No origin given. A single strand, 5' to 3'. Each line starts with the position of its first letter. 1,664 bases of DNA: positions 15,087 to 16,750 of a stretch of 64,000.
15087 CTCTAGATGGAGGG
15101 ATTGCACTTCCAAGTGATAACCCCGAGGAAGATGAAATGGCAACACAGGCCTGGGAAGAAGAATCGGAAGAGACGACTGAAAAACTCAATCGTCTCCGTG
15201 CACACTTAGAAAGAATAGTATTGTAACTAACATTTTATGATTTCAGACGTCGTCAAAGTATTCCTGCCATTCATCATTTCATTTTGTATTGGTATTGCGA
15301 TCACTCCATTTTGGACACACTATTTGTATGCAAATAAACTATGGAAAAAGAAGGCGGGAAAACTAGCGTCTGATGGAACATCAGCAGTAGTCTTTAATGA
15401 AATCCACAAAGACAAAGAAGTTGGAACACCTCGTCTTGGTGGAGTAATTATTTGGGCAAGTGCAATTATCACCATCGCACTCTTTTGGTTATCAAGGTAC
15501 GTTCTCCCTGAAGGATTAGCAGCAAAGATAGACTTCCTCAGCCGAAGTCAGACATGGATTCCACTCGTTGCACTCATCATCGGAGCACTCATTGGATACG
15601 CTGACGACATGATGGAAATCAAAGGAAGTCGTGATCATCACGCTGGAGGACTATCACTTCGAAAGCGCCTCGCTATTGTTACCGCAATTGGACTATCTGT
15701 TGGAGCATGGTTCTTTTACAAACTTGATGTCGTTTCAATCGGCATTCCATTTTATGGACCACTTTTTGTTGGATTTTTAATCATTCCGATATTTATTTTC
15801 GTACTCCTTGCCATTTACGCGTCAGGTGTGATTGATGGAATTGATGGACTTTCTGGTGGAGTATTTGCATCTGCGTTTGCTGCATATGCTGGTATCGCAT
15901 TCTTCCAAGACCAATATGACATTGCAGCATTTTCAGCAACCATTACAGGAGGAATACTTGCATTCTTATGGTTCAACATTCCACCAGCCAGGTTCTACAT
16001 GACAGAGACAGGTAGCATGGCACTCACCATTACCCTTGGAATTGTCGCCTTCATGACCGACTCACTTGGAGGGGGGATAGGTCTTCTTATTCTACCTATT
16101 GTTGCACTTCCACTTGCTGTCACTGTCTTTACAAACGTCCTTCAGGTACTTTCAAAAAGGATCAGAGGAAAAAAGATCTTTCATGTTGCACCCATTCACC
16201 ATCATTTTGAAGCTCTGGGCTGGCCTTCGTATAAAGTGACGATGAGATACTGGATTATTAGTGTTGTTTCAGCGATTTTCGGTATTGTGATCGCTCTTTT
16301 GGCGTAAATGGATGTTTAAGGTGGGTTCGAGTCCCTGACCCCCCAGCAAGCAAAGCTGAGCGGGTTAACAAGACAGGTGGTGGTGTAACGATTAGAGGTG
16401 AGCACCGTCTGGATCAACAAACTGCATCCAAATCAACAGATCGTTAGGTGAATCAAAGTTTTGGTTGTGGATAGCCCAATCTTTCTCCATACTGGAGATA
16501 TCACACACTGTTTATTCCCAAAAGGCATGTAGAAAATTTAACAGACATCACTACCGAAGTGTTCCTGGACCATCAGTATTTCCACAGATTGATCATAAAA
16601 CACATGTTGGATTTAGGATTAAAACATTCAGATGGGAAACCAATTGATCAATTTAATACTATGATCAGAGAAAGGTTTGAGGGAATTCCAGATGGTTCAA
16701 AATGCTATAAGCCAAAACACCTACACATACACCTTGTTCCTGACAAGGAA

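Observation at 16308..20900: ~4.6-kb insertion splitting the dcw cluster between mraY and ftsW, carrying a PVC-type DUF1559 pseudopilin-like gene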

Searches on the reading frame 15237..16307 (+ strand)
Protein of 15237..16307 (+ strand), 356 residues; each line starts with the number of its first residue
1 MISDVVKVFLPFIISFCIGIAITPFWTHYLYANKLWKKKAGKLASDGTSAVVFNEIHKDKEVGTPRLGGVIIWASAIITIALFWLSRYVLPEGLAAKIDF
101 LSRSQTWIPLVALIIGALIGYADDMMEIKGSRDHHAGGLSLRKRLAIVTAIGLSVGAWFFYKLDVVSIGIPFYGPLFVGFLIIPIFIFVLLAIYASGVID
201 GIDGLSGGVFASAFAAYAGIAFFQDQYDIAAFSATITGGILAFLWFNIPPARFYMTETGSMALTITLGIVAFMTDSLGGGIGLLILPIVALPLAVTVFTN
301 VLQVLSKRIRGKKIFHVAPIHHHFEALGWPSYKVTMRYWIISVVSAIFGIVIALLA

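Call 3: search_protein_families(library=pfam, proteins=[window:15237-16307:+], max_evalue=0.1)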
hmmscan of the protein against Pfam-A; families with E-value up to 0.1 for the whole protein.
window:15237-16307:+ (356 aa): 1 family
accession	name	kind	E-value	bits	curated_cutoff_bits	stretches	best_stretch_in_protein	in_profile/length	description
PF00953.26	Glycos_transf_4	-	2.2e-20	73.7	27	1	108-273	3-158/160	Glycosyl transferase family 4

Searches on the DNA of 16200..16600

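Call 10: search_rna_families(source=window, start=16200, end=16600, threshold=evalue, max_evalue=10, show_alignments=3)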
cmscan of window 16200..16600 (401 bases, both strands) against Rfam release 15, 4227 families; matches with E-value up to 10: 0.
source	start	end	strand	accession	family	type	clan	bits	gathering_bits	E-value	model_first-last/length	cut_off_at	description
